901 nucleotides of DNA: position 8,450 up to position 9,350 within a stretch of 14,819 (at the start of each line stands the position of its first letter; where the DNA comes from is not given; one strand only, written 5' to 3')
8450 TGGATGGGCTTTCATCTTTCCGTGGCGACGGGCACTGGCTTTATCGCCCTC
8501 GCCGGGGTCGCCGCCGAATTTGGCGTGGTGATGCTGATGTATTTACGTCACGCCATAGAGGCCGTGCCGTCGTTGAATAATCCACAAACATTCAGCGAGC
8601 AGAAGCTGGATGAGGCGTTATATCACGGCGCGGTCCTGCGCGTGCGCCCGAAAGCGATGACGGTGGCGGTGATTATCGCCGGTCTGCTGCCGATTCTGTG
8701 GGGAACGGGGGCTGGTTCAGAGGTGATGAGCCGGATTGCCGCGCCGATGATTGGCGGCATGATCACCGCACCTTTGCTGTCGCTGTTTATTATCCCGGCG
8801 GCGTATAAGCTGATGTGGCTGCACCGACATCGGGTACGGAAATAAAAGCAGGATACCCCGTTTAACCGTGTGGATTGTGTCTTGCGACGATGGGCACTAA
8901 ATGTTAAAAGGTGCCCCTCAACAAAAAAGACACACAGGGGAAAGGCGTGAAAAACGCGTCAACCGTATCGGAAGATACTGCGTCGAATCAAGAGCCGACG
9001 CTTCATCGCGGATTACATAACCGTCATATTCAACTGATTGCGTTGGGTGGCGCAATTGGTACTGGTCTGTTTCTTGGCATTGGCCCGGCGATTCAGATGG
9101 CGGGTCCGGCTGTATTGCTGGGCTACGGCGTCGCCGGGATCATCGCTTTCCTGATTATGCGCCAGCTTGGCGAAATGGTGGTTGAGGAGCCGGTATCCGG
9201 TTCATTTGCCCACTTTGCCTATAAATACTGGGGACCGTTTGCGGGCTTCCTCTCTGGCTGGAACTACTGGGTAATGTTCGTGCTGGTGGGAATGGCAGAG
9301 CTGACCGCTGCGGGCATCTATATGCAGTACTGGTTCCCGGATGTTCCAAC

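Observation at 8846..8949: No strong terminator between cusA and pheP; pheP likely starts at GTG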

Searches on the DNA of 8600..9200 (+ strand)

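Call 5: search_dna_similar(query=window:8600-9200:+, collection=ecoli_genomes, mode=near, max_rows=30, rows=spread)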
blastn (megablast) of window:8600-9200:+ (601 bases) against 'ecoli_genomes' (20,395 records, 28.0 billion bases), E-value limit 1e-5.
Records with a match: 5404; places in all: 5413; records where one place covers at least 80% of the query: 5402.
Genomes with a match: 5404 of 5426; with a place that covers at least 80% of the query: 5402. Places per genome that has any: lowest 1, median 1, highest 2. On chromosomes: 5409 places; on plasmids: 4.
Best place of each record, by identity: >=99% 2605; 95-99% 2799.
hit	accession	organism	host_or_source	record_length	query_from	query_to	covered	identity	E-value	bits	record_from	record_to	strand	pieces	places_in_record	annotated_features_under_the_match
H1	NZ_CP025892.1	Escherichia coli strain 503025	Homo sapiens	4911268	1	601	100%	100.0%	0e+0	1110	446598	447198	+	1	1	pheP: phenylalanine transporter | cusA: Cu(+)/Ag(+) efflux RND transporter permease subunit CusA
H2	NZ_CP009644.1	Escherichia coli ER2796 strain K-12 ER2796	-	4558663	1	601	100%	100.0%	0e+0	1110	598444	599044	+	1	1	pheP: phenylalanine transporter | cusA: Cu(+)/Ag(+) efflux RND transporter permease subunit CusA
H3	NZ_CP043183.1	Escherichia coli O16:H48 strain PG20180172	mouse gut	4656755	1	601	100%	100.0%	0e+0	1110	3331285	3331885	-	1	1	pheP: phenylalanine transporter | cusA: Cu(+)/Ag(+) efflux RND transporter permease subunit CusA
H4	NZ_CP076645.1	Escherichia coli strain MSI001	Mus musculus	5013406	1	601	100%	100.0%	0e+0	1110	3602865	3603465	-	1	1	pheP: phenylalanine transporter | cusA: Cu(+)/Ag(+) efflux RND transporter permease subunit CusA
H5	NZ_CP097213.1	Escherichia coli strain BE311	feces of piglets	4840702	1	601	100%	100.0%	0e+0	1110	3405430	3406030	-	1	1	pheP: phenylalanine transporter | cusA: Cu(+)/Ag(+) efflux RND transporter permease subunit CusA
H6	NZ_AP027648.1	Escherichia coli strain PSJ-36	Homo sapiens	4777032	1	601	100%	100.0%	0e+0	1110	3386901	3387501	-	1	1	pheP: phenylalanine transporter | cusA: Cu(+)/Ag(+) efflux RND transporter permease subunit CusA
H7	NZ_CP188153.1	Escherichia coli strain TUM24562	Laboratory developed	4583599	1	601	100%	100.0%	0e+0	1110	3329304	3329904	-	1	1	pheP: phenylalanine transporter | cusA: Cu(+)/Ag(+) efflux RND transporter permease subunit CusA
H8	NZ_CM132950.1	Escherichia coli strain 167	Homo sapiens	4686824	1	601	100%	100.0%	0e+0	1110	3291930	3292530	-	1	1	pheP: phenylalanine transporter | cusA: Cu(+)/Ag(+) efflux RND transporter permease subunit CusA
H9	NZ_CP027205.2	Escherichia coli strain WCHEC025943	Sewage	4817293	1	601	100%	99.8%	0e+0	1105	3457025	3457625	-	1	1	pheP: phenylalanine transporter | cusA: Cu(+)/Ag(+) efflux RND transporter permease subunit CusA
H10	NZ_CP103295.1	Escherichia coli strain 2e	Homo sapiens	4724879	1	601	100%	99.8%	0e+0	1105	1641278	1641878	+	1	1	pheP: phenylalanine transporter | cusA: Cu(+)/Ag(+) efflux RND transporter permease subunit CusA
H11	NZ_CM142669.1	Escherichia coli strain UID2309220004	Homo sapiens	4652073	1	601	100%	99.8%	0e+0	1105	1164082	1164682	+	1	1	pheP: phenylalanine transporter | cusA: Cu(+)/Ag(+) efflux RND transporter permease subunit CusA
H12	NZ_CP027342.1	Escherichia coli strain 2014C-4587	Homo sapiens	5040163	1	601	100%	99.2%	0e+0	1083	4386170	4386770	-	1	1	pheP: phenylalanine transporter | cusA: Cu(+)/Ag(+) efflux RND transporter permease subunit CusA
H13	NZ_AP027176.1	Escherichia coli strain EH2252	Homo sapiens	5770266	1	601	100%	99.2%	0e+0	1083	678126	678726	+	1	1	pheP: phenylalanine transporter | cusA: Cu(+)/Ag(+) efflux RND transporter permease subunit CusA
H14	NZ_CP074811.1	Escherichia coli strain 7_56_38A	bovine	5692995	1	601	100%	99.2%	0e+0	1083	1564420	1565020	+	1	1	pheP: phenylalanine transporter | cusA: Cu(+)/Ag(+) efflux RND transporter permease subunit CusA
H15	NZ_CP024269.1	Escherichia coli strain F8111-1SC3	missing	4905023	1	601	100%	98.8%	0e+0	1072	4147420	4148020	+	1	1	pheP: phenylalanine transporter | cusA: Cu(+)/Ag(+) efflux RND transporter permease subunit CusA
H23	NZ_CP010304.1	Escherichia coli O157:H7 str. SS52 strain SS52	Cattle feces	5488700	1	601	100%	97.8%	0e+0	1038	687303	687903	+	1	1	pheP: phenylalanine transporter | cusA: Cu(+)/Ag(+) efflux RND transporter permease subunit CusA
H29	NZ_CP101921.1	Escherichia coli strain QA-1986 83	missing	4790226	1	601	100%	97.7%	0e+0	1033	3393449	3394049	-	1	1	pheP: phenylalanine transporter | cusA: Cu(+)/Ag(+) efflux RND transporter permease subunit CusA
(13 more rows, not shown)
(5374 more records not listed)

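Call 6: get_annotated_region(hit=H2, flank=1500)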
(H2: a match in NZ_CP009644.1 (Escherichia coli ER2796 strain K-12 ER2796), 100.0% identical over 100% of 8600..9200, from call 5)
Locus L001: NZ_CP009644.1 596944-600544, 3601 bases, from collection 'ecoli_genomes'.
description: Escherichia coli ER2796 strain K-12 ER2796 chromosome, complete genome
organism: Escherichia coli ER2796 strain K-12 ER2796 (NCBI taxid 1245474)
replicon: chromosome; assembly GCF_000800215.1
host: -; source: -; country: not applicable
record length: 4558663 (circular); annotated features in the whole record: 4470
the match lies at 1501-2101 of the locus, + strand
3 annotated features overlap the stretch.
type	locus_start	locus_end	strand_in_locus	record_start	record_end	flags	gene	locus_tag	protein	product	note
CDS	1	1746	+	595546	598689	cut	cusA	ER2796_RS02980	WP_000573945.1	Cu(+)/Ag(+) efflux RND transporter permease subunit CusA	-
CDS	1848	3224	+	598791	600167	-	pheP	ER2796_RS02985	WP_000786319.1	phenylalanine transporter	-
CDS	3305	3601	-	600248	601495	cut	ybdG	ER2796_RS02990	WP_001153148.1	mechanosensitive ion channel YbdG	-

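Call 7: get_annotated_region(hit=H23, flank=300)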
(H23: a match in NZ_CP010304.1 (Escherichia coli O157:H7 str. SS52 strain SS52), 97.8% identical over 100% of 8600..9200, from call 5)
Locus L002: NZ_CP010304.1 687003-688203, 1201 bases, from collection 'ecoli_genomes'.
description: Escherichia coli O157:H7 str. SS52 chromosome, complete genome
organism: Escherichia coli O157:H7 str. SS52 strain SS52 (NCBI taxid 1330457)
replicon: chromosome; assembly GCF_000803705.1
host: -; source: Cattle feces; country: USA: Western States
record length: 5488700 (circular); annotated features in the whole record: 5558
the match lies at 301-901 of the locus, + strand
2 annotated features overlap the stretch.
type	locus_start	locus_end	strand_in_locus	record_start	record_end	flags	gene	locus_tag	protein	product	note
CDS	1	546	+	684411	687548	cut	cusA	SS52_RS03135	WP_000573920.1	Cu(+)/Ag(+) efflux RND transporter permease subunit CusA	-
CDS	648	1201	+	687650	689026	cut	pheP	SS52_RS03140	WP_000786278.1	phenylalanine transporter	-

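Call 8: get_annotated_region(hit=H29, flank=300)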
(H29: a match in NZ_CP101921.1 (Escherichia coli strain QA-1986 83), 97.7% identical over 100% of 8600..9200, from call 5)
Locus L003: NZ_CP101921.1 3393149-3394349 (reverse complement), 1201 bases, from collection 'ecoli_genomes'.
description: Escherichia coli strain QA-1986 83 chromosome, complete genome
organism: Escherichia coli strain QA-1986 83 (NCBI taxid 562)
replicon: chromosome; assembly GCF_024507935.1
host: -; source: missing; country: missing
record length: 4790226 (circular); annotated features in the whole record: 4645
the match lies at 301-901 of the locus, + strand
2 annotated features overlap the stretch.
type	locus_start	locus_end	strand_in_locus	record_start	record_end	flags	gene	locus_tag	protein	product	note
CDS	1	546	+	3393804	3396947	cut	cusA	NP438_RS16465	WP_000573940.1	Cu(+)/Ag(+) efflux RND transporter permease subunit CusA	-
CDS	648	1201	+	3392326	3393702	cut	pheP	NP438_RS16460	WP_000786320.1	phenylalanine transporter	-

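Call 54: search_rna_families(source=window, start=8700, end=9100, threshold=evalue, max_evalue=1)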
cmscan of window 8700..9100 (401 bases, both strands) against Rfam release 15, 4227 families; matches with E-value up to 1: 0.
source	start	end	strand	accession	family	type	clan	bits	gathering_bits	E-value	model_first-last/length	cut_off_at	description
